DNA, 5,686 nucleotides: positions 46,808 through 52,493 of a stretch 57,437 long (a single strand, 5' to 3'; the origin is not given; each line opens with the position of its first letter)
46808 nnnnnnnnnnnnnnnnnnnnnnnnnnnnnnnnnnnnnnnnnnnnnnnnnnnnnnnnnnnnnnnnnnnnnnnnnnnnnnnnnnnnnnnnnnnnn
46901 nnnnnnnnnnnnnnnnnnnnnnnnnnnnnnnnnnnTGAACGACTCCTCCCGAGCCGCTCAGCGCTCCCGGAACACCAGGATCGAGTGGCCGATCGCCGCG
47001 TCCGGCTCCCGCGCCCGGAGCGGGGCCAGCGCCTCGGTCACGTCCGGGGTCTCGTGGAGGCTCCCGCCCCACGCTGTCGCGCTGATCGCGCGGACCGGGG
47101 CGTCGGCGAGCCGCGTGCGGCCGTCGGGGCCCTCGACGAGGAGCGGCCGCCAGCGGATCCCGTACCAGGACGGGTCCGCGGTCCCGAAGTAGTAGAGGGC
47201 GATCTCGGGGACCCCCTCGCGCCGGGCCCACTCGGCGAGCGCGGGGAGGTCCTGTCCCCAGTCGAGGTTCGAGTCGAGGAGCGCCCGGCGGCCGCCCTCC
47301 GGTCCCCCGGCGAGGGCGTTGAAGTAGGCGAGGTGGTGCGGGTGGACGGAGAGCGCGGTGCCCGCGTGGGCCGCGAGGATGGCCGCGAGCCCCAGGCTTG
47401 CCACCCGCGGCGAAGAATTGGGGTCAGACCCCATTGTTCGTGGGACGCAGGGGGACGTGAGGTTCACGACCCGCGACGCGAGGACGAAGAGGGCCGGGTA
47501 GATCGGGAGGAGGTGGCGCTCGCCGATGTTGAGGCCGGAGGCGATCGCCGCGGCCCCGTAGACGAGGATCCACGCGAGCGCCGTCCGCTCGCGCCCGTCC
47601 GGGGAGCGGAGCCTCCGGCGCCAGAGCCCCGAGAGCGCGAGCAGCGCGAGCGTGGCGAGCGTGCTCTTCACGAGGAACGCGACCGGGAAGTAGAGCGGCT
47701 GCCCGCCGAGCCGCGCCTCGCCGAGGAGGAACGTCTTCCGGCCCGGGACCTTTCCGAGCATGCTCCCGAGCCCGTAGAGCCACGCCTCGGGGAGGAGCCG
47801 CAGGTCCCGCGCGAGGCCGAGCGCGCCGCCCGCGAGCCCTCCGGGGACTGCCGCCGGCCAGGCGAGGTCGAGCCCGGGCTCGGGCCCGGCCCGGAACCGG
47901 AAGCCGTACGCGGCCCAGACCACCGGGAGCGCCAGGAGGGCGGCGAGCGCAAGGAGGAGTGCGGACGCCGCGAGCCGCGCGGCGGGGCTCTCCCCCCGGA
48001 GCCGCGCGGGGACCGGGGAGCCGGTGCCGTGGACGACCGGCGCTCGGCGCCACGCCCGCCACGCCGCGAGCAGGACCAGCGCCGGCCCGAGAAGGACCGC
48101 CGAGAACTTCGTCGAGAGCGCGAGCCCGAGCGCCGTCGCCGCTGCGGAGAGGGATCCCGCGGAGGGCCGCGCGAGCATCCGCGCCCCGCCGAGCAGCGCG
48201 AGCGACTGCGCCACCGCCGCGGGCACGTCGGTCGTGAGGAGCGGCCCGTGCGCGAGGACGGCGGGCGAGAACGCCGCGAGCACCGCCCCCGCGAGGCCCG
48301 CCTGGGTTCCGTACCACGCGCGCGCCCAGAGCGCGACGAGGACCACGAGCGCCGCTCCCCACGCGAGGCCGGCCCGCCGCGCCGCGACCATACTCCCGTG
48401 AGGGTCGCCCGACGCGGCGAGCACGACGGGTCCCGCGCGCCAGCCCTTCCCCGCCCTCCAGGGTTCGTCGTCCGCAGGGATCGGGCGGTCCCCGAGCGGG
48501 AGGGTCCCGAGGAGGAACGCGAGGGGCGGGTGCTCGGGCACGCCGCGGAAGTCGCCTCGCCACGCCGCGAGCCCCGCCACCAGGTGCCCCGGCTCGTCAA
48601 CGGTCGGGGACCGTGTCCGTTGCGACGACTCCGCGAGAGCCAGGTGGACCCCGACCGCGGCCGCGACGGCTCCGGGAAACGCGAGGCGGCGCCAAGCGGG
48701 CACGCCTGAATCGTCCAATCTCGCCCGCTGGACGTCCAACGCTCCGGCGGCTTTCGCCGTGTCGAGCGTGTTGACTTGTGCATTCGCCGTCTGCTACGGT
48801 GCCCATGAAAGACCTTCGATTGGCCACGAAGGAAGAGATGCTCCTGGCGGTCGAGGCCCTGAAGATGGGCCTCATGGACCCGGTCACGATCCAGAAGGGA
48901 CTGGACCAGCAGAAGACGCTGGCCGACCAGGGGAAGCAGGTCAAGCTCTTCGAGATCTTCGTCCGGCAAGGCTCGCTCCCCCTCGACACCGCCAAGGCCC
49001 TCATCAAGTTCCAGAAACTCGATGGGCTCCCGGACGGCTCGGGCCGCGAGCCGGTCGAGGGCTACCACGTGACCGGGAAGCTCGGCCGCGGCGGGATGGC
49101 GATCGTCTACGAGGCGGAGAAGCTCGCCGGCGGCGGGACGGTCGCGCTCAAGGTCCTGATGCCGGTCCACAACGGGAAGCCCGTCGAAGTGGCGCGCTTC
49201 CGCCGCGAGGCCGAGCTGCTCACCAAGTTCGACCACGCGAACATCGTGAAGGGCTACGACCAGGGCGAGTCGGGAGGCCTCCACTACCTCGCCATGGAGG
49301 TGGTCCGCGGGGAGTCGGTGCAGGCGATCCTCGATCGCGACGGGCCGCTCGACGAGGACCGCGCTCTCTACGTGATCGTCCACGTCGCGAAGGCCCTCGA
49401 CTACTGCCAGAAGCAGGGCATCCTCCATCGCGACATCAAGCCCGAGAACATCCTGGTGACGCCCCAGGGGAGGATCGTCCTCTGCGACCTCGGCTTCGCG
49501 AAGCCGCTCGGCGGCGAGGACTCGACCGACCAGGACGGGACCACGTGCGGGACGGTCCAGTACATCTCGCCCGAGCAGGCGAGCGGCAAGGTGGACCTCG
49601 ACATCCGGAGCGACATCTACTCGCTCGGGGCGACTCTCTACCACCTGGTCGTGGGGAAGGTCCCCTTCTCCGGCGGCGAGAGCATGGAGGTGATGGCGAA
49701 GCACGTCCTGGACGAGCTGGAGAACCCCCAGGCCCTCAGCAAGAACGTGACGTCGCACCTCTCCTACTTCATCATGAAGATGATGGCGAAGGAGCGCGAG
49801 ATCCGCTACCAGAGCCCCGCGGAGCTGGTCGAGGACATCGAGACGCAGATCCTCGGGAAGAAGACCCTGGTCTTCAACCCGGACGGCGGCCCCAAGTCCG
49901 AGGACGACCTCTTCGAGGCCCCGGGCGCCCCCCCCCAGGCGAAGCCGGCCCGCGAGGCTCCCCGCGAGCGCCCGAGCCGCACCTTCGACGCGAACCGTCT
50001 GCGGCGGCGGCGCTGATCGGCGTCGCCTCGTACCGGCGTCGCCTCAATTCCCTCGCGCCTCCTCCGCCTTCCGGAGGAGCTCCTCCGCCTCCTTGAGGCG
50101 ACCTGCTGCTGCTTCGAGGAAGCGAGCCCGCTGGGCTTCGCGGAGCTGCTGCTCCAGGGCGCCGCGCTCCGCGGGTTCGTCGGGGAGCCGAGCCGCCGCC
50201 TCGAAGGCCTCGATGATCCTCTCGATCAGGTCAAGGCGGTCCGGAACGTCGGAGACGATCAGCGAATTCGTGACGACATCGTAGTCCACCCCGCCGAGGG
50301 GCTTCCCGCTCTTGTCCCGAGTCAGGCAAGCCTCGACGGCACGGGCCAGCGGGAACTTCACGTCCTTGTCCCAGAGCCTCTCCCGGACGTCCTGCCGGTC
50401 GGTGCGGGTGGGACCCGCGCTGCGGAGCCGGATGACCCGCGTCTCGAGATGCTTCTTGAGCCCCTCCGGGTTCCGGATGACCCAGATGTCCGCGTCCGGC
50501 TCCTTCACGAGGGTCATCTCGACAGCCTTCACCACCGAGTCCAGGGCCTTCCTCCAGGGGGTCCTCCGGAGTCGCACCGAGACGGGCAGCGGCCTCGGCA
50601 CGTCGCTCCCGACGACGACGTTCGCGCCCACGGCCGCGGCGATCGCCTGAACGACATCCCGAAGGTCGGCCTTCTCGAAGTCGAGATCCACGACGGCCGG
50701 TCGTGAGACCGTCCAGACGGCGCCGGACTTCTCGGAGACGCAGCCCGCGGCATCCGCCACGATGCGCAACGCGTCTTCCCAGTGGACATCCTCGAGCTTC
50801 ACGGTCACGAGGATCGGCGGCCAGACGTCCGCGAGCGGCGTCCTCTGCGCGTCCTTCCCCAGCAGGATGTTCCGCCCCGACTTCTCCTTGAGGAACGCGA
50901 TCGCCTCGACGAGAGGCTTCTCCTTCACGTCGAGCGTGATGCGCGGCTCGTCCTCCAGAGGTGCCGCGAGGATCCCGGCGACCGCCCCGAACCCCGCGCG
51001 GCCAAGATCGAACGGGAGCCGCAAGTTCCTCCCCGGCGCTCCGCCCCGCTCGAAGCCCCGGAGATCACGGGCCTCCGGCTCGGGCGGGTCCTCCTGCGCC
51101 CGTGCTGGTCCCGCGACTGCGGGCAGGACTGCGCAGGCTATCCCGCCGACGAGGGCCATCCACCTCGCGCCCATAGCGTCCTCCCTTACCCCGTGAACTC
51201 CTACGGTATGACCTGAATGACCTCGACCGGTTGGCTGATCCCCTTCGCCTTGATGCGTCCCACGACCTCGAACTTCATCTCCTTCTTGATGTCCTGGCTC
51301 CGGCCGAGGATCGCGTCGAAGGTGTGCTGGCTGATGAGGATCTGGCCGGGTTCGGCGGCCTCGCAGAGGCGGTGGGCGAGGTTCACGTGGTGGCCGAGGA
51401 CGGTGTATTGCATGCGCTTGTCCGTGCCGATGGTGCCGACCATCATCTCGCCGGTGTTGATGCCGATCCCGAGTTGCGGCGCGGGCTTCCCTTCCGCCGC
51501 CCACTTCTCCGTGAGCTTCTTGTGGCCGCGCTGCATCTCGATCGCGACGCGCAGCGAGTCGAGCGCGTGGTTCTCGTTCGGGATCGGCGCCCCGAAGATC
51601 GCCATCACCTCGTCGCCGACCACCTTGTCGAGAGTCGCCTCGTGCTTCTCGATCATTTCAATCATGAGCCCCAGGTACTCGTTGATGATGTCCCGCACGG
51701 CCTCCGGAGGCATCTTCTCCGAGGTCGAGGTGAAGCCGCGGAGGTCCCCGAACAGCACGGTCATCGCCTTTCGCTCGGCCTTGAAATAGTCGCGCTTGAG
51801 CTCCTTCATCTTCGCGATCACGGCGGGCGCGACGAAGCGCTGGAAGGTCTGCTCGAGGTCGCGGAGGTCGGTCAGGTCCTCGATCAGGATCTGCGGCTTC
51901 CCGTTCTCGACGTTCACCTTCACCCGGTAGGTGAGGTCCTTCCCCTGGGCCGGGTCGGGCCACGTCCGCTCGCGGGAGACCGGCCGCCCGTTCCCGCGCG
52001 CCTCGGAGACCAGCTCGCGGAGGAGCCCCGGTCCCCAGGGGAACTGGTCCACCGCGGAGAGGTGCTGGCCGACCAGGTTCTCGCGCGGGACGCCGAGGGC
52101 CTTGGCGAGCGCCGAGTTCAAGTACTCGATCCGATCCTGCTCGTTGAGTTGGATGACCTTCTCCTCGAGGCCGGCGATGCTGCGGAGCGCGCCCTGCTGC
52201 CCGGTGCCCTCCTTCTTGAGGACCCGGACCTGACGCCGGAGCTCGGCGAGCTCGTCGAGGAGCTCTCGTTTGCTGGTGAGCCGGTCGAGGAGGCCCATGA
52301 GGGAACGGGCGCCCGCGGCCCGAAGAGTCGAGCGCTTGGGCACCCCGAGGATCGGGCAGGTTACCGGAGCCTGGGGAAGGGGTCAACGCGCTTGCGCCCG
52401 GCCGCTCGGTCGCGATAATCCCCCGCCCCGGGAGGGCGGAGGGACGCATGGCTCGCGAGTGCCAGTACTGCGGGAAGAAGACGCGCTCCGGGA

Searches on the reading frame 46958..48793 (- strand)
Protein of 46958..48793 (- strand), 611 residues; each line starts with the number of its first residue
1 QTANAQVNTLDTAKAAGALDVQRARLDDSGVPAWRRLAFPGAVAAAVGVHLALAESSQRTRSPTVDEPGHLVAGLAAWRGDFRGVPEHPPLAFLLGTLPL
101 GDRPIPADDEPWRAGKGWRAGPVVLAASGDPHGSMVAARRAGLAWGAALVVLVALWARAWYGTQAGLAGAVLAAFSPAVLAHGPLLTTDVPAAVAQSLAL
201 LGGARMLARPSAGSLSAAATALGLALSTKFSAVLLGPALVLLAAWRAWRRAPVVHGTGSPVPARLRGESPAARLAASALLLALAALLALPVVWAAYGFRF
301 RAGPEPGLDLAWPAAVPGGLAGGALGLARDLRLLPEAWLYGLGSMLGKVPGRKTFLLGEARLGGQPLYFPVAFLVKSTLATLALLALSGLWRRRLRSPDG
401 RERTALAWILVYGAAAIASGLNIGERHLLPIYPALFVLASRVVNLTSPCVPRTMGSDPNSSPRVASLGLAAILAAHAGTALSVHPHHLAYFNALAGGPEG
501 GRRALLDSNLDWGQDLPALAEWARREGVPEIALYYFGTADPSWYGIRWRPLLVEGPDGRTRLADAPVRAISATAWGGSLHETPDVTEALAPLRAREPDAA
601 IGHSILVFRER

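Call 6: search_protein_families(library=pfam, proteins=[window:46958-48793:-], max_evalue=0.01)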
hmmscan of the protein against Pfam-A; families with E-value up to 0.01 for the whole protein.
window:46958-48793:- (611 aa): 2 families
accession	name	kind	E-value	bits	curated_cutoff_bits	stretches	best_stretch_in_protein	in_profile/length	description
PF13231.12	PMT_2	-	1.2e-10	42.3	26.1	1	134-250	20-136/160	Dolichyl-phosphate-mannose-protein mannosyltransferase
PF02366.24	PMT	-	5.1e-05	23.4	22.7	1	140-296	87-235/245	Dolichyl-phosphate-mannose-protein mannosyltransferase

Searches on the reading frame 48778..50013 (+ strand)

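Call 64: search_protein_families(library=pfam, proteins=[window:48778-50013:+], max_evalue=0.00001)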
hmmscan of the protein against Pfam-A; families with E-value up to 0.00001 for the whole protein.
window:48778-50013:+ (412 aa): 3 families
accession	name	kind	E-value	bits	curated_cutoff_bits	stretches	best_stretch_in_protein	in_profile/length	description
PF00069.31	Pkinase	-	2.8e-48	165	31.7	1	96-345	1-253/263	Protein kinase domain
PF07714.23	PK_Tyr_Ser-Thr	-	4.9e-30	105.1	23.1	1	99-343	4-248/258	Protein tyrosine and serine/threonine kinase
PF17667.7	Pkinase_fungal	-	2.4e-06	26.9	24.1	1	199-267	291-364/387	Fungal protein kinase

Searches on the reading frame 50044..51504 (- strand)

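Call 64: search_protein_families(library=pfam, proteins=[window:50044-51504:-], max_evalue=0.00001)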
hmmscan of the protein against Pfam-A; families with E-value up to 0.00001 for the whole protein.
window:50044-51504:- (486 aa): 1 family
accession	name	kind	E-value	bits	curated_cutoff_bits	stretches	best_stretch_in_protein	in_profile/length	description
PF03958.22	Secretin_N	-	4.7e-06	27.2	28.2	0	356-437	25-66/69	Bacterial type II/III secretion system short domain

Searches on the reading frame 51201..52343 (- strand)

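Call 64: search_protein_families(library=pfam, proteins=[window:51201-52343:-], max_evalue=0.00001)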
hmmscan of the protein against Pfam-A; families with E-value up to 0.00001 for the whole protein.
window:51201-52343:- (380 aa): 1 family
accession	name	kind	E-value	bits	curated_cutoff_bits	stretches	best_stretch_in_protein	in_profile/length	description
PF00211.25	Guanylate_cyc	-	4e-25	88.9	21.9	1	192-368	7-172/183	Adenylate and Guanylate cyclase catalytic domain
